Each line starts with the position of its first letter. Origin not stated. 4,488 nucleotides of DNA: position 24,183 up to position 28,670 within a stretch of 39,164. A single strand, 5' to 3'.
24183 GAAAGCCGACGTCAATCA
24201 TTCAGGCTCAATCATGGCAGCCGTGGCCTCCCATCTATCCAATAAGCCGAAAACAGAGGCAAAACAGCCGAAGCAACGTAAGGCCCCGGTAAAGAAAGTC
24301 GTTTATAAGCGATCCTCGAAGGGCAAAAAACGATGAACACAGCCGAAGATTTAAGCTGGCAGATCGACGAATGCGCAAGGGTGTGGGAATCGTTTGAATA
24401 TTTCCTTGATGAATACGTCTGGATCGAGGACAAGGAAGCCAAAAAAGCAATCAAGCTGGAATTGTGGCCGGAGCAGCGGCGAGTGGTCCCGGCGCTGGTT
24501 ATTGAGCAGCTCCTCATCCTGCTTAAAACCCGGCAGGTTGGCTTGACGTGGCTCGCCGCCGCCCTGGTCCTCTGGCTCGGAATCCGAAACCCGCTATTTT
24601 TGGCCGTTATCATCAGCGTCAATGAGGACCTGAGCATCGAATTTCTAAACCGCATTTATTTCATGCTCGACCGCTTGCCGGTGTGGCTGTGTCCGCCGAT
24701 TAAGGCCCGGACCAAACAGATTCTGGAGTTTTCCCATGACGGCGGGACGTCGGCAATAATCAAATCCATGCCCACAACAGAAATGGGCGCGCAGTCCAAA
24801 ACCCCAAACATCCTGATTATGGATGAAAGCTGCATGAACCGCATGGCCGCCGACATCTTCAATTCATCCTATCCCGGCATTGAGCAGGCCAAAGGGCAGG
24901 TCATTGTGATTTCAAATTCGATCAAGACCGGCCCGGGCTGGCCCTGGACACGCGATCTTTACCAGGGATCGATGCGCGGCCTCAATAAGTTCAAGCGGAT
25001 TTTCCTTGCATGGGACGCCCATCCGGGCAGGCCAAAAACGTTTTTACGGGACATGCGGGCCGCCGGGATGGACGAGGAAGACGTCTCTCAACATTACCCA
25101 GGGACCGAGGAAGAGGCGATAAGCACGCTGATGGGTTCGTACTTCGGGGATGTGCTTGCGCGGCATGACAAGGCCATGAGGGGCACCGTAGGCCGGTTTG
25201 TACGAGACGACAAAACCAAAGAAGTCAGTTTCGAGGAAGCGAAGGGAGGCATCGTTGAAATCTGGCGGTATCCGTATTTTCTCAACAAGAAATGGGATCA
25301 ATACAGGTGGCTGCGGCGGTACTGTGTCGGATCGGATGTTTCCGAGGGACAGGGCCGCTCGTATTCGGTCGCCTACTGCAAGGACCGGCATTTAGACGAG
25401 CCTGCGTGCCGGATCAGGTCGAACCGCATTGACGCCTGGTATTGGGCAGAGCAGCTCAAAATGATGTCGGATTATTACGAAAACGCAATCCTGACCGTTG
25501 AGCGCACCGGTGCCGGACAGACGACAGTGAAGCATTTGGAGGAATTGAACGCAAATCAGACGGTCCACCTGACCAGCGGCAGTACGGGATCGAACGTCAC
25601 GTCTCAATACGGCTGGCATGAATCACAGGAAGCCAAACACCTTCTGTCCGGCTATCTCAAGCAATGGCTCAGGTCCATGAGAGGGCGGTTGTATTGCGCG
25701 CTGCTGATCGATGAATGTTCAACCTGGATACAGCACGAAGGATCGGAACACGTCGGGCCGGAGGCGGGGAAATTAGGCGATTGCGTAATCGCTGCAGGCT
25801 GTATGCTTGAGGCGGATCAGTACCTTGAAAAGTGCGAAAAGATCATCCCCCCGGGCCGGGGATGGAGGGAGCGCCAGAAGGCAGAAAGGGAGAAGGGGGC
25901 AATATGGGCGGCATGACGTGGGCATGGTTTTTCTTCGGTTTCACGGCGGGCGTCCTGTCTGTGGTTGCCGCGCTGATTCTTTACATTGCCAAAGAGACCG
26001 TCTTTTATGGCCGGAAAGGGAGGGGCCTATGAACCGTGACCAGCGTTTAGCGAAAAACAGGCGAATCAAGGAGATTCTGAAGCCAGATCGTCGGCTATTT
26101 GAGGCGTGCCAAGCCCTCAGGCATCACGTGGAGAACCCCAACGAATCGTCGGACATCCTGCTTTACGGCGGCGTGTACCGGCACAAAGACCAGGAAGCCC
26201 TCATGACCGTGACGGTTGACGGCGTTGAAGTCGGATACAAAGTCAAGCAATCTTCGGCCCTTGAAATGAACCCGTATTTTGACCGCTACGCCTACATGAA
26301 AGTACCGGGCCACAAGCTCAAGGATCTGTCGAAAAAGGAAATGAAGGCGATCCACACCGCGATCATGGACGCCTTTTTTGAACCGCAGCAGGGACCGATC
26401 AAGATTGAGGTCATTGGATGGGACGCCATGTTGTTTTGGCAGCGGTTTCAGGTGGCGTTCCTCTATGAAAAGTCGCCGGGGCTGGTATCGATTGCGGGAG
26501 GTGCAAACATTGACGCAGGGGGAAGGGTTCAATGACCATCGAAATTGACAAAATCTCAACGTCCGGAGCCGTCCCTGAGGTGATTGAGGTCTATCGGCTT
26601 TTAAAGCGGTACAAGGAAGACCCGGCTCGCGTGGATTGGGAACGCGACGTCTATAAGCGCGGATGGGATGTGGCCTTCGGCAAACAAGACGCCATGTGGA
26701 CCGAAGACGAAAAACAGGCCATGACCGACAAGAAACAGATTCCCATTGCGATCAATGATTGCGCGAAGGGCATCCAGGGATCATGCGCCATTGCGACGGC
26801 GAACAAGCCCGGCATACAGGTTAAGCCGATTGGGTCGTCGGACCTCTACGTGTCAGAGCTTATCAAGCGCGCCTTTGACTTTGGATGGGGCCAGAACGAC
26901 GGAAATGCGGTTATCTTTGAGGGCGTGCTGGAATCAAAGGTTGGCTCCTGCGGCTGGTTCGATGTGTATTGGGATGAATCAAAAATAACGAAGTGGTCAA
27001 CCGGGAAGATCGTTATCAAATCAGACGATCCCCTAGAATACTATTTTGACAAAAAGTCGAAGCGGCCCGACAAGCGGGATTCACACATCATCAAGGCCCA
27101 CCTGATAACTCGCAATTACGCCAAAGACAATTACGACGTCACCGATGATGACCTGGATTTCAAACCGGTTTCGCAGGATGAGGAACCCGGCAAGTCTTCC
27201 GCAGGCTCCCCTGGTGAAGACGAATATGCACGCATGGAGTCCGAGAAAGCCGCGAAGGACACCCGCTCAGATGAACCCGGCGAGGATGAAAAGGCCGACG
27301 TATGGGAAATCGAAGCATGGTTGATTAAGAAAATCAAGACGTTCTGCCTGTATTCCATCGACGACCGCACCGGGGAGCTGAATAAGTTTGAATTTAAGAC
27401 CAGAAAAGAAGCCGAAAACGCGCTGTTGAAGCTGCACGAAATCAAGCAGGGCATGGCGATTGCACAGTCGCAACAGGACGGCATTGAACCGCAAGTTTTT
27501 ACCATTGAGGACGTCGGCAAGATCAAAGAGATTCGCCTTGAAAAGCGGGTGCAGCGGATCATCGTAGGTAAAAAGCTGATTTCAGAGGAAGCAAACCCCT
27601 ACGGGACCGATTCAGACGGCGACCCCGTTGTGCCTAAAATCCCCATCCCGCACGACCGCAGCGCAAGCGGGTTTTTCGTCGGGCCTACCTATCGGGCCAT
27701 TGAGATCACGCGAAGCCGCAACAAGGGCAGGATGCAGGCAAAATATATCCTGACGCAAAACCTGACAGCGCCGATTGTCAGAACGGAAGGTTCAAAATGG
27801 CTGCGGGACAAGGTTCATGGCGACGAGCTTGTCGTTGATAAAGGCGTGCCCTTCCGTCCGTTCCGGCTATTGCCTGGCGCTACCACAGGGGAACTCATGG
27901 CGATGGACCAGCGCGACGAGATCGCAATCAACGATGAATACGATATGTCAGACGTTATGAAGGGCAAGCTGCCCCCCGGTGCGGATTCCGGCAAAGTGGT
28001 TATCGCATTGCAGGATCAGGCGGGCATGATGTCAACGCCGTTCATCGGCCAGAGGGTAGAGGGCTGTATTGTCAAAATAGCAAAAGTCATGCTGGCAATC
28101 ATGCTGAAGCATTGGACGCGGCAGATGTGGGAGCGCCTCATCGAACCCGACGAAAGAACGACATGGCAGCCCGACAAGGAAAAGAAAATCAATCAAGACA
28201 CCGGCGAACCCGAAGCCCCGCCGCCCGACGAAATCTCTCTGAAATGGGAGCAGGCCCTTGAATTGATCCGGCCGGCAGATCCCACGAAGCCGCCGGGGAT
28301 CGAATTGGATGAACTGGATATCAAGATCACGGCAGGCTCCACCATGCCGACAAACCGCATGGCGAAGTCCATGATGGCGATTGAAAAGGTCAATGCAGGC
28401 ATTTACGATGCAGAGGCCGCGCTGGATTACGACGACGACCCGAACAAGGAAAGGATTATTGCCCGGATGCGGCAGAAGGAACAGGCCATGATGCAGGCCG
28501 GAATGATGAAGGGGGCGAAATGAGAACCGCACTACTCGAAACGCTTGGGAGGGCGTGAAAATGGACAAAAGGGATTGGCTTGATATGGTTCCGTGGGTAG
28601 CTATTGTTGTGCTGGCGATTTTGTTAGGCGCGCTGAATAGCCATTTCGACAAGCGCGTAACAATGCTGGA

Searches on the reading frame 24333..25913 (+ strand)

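Call 12: search_protein_families(library=phrogs, proteins=[window:24333-25913:+], max_evalue=0.01)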
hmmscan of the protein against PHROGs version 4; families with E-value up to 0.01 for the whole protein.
window:24333-25913:+ (527 aa): 5 families
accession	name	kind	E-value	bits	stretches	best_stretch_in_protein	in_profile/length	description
phrog_2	-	head and packaging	6.9e-14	52.5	1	38-418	261-547/807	terminase large subunit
phrog_5989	-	head and packaging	3.4e-12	47.2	1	13-141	113-237/347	terminase large subunit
phrog_26724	-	unknown function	0.00034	21.2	1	24-120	16-109/192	-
phrog_38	-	head and packaging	0.0015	18.3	1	58-139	305-389/760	terminase large subunit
phrog_36964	-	head and packaging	0.003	16.6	0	72-234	435-606/890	terminase large subunit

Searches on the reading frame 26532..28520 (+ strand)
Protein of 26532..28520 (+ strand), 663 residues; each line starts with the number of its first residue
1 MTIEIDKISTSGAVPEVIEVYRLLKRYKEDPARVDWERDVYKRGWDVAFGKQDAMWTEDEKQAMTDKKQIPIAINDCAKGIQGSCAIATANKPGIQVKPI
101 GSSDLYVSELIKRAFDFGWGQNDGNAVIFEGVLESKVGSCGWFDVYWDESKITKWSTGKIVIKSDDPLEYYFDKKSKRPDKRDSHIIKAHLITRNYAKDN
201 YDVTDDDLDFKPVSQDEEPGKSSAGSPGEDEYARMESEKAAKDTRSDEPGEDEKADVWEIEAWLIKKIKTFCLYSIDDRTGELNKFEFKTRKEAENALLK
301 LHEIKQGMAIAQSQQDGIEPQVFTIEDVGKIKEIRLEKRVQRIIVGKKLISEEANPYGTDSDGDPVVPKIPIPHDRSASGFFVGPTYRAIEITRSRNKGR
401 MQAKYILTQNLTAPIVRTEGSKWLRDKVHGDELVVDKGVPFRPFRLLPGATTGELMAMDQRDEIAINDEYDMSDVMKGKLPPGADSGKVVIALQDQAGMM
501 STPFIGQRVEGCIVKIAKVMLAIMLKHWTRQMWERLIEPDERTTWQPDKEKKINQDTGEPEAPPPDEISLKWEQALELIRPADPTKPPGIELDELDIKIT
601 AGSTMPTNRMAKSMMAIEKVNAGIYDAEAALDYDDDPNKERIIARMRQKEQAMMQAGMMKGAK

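Call 12: search_protein_families(library=phrogs, proteins=[window:26532-28520:+], max_evalue=0.01)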
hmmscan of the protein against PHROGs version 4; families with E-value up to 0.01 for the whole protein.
window:26532-28520:+ (663 aa): 1 family
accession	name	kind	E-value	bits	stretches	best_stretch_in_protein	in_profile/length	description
phrog_156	-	head and packaging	1.2e-22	81.1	1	22-655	14-569/681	portal protein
